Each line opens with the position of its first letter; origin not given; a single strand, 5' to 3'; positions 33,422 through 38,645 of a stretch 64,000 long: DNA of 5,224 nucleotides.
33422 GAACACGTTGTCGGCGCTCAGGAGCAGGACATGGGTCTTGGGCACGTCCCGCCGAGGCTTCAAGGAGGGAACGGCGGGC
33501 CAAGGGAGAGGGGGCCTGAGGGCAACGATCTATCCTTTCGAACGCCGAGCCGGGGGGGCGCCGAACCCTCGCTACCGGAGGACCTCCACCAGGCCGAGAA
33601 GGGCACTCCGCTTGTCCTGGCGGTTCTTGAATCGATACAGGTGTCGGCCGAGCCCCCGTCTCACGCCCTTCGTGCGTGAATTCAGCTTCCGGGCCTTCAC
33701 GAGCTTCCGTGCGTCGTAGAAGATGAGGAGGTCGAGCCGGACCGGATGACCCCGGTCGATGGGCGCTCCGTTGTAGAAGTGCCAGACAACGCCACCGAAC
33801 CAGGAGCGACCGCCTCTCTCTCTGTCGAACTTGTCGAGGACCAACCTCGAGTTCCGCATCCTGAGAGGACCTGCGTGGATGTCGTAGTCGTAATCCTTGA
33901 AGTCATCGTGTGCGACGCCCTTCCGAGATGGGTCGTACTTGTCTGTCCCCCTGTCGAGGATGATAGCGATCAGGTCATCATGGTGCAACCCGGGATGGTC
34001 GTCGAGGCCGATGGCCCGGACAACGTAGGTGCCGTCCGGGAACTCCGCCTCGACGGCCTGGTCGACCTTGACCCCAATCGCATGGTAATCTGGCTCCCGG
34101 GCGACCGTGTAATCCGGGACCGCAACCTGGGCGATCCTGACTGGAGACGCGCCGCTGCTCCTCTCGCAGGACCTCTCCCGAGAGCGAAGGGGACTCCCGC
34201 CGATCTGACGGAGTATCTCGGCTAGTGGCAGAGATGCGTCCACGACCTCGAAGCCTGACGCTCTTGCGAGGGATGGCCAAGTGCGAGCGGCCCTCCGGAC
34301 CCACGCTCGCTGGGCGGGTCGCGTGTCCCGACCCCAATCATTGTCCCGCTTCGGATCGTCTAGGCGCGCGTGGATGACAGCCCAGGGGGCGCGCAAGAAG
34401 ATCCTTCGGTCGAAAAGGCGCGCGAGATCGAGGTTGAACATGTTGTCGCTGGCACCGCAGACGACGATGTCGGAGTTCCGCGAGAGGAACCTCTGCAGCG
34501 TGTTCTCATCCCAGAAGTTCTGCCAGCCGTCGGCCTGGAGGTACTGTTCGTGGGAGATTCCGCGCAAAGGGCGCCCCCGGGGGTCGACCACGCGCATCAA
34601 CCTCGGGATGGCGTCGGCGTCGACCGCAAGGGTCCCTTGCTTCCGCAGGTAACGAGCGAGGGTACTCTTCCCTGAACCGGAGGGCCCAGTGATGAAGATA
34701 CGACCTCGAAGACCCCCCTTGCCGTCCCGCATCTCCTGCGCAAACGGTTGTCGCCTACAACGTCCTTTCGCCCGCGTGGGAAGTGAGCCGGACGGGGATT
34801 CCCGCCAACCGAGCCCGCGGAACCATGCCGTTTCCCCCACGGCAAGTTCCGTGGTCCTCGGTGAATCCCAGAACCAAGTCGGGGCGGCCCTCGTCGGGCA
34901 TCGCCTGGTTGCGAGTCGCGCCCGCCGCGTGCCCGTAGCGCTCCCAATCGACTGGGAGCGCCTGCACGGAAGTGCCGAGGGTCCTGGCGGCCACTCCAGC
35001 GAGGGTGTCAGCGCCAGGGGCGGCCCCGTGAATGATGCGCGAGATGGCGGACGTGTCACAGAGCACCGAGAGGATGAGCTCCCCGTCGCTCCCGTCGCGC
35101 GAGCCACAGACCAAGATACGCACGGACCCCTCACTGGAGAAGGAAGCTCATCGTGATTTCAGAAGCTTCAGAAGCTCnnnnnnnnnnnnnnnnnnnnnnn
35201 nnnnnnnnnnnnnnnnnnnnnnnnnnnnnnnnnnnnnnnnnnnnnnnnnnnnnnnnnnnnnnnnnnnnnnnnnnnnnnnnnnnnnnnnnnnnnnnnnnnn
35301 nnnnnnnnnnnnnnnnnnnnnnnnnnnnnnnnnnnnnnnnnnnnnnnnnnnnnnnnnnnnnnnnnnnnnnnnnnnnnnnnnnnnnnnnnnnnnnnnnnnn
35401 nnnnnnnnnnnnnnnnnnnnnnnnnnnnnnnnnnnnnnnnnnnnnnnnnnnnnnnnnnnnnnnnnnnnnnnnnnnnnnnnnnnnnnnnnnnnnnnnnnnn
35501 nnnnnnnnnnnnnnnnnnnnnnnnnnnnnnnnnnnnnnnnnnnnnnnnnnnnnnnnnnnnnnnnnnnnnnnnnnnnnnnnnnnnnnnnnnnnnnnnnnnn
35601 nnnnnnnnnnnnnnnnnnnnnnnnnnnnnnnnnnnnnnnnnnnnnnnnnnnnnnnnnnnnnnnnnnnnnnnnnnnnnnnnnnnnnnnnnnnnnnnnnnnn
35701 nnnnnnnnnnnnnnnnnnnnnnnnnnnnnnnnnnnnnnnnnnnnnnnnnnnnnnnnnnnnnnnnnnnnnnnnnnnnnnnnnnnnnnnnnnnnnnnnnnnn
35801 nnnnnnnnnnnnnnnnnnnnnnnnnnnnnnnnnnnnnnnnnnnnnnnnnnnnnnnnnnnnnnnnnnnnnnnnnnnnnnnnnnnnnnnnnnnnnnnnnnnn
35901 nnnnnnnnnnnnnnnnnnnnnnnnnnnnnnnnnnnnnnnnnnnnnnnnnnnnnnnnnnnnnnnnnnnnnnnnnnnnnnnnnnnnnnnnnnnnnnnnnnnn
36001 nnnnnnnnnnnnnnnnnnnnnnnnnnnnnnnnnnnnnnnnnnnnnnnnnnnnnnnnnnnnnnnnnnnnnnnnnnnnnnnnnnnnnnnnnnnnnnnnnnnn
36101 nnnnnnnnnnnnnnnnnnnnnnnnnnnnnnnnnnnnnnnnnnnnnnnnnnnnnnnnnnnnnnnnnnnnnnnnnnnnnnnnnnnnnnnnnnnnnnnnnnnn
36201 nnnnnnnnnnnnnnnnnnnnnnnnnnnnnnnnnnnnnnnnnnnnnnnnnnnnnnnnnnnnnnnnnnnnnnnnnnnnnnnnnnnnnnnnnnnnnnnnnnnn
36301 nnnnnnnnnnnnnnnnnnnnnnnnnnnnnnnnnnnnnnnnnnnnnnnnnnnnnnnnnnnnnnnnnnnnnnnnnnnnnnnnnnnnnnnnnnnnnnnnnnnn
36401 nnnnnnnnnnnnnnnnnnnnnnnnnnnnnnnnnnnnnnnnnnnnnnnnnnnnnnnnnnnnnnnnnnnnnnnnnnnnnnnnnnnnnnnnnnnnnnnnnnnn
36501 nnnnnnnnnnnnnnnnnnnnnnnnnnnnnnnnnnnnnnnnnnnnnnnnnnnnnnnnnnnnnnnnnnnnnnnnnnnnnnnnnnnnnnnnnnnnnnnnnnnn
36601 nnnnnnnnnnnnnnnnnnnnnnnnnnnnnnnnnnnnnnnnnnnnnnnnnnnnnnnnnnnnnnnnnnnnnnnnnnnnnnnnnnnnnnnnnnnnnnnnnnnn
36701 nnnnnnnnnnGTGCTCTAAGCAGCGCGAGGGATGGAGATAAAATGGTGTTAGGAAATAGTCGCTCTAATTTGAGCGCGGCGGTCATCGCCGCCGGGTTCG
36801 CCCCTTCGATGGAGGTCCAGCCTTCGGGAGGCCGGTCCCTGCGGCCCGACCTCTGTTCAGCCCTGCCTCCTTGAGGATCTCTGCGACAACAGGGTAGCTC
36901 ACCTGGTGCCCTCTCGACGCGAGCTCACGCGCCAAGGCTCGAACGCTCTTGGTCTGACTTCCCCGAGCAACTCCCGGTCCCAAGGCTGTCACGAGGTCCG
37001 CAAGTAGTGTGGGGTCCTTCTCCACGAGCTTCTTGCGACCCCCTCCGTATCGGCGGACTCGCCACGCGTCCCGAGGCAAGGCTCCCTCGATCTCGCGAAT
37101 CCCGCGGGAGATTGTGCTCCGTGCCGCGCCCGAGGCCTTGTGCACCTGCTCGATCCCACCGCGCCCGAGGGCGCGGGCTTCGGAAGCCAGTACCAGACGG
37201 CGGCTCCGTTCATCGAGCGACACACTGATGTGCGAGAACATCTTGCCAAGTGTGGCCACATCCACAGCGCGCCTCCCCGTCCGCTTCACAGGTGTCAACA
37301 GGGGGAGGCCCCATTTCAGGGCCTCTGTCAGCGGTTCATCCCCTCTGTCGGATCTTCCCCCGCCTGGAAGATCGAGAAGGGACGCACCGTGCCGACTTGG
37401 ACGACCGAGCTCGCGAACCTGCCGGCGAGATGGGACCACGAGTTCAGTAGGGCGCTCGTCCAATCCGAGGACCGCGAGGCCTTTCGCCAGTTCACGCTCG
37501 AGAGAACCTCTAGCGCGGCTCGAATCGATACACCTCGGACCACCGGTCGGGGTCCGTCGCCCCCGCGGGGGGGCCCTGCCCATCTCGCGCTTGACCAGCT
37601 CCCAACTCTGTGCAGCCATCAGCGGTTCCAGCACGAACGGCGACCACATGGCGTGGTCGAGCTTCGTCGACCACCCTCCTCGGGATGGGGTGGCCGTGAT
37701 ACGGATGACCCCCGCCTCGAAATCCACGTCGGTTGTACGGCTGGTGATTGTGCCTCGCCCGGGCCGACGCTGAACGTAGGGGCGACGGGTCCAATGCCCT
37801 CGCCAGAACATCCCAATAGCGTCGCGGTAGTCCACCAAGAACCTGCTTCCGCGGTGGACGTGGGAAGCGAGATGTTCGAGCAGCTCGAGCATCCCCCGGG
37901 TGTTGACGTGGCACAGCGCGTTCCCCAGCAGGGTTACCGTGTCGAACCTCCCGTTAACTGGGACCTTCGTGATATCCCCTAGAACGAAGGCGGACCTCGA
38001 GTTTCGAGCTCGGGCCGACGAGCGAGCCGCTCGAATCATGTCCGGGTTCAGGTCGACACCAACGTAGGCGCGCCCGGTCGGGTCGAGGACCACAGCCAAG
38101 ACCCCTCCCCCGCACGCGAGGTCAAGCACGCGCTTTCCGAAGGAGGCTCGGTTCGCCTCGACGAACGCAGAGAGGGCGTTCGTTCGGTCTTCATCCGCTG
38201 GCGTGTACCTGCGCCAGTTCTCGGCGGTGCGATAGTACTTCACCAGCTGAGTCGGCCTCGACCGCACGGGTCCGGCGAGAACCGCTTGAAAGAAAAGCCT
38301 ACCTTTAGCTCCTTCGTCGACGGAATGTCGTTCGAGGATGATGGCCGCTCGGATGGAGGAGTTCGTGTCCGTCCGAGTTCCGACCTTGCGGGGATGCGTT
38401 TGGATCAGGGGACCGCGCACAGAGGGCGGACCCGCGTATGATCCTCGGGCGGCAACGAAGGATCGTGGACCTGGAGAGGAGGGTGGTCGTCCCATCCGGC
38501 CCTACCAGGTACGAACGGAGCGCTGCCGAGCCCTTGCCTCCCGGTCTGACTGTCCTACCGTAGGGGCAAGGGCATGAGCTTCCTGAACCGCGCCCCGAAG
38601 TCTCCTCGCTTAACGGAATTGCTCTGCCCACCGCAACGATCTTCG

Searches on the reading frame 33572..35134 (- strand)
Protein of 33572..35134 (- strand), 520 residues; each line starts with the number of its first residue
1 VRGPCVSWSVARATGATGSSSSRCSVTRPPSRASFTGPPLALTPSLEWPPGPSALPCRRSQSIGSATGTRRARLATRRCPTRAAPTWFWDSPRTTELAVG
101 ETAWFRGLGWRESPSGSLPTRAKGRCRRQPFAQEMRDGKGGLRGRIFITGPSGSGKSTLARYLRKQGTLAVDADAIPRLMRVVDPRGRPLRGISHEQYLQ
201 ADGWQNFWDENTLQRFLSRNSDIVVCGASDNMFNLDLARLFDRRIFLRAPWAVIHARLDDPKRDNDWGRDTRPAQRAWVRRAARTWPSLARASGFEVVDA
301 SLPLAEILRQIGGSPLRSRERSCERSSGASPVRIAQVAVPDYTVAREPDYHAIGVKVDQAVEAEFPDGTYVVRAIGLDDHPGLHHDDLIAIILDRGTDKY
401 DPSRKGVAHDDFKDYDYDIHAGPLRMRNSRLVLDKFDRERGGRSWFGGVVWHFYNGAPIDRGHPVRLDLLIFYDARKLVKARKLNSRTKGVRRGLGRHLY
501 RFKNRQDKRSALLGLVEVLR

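Call 8: search_protein_families(library=pfam, proteins=[window:33572-35134:-], max_evalue=0.01)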
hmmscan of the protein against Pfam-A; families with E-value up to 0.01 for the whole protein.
window:33572-35134:- (520 aa): 10 families
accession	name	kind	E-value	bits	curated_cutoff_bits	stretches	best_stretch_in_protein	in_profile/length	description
PF13238.12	AAA_18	-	6.6e-08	33.5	29.4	1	146-260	1-110/128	AAA domain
PF13671.12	AAA_33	-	2.1e-05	25.3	27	1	146-225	2-75/143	AAA domain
PF01121.26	CoaE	-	2.1e-05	24.7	27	1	147-193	4-48/180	Dephospho-CoA kinase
PF13521.12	AAA_28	-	0.0003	21.5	27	1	145-175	1-31/164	AAA domain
PF13191.12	AAA_16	-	0.00079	20.4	32.6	1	142-166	24-47/167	AAA ATPase domain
PF13555.12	AAA_29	-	0.002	18.3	27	1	143-159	22-38/61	P-loop containing region of AAA domain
PF13401.12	AAA_22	-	0.0024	18.6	27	1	144-166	6-28/130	AAA domain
PF00005.33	ABC_tran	-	0.0058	17.7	25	1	145-166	13-34/137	ABC transporter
PF14532.12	Sigma54_activ_2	-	0.0065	17.2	25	1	146-177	24-55/138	Sigma-54 interaction domain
PF13479.12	AAA_24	-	0.0072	16.6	27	0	145-209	4-53/195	AAA domain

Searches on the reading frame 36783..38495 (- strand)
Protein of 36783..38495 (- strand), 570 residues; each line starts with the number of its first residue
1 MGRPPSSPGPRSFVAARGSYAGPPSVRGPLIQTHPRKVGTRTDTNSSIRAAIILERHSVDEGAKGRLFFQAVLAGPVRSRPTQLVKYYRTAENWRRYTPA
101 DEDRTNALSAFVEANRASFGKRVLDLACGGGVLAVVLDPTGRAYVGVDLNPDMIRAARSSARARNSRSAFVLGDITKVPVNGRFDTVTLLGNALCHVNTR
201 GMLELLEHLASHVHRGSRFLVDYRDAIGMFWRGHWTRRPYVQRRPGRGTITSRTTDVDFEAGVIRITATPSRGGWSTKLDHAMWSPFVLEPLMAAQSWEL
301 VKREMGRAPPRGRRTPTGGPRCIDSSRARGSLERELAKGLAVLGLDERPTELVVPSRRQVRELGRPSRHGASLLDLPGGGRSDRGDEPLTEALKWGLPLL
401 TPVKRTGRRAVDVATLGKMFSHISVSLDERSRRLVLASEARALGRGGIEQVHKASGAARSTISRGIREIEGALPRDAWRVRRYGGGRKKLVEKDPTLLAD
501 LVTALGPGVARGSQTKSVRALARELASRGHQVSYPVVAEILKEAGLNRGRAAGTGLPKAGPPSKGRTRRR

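Call 8: search_protein_families(library=pfam, proteins=[window:36783-38495:-], max_evalue=0.01)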
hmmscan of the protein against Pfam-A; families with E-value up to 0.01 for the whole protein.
window:36783-38495:- (570 aa): 11 families
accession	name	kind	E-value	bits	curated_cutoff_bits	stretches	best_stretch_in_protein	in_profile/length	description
PF13649.12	Methyltransf_25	-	7.8e-15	55.8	27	1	123-215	1-95/97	Methyltransferase domain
PF08241.18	Methyltransf_11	-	2.8e-10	41.1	21.2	1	124-199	1-75/95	Methyltransferase domain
PF13847.12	Methyltransf_31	-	3e-10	40.4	27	1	120-204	4-95/145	Methyltransferase domain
PF08242.18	Methyltransf_12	-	6.1e-10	40.1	30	1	124-218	1-97/98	Methyltransferase domain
PF13489.12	Methyltransf_23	-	1.6e-08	34.9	27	1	106-226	7-121/164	Methyltransferase domain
PF05175.20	MTS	-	7.3e-05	22.9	23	1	116-187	28-102/170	Methyltransferase small domain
PF06325.19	PrmA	-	0.00038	20.5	22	1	118-219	160-256/296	Ribosomal protein L11 methyltransferase (PrmA)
PF07592.17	DDE_Tnp_ISAZ013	-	0.00099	18.7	26.9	1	515-546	22-53/308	Rhodopirellula transposase DDE domain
PF01498.24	HTH_Tnp_Tc3_2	-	0.0062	17.2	31.5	0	513-551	11-49/72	Transposase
PF05401.17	NodS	-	0.0078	16.5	24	0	120-197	44-119/201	Nodulation protein S (NodS)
PF01209.24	Ubie_methyltran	-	0.0081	16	20.1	0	118-189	46-122/233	ubiE/COQ5 methyltransferase family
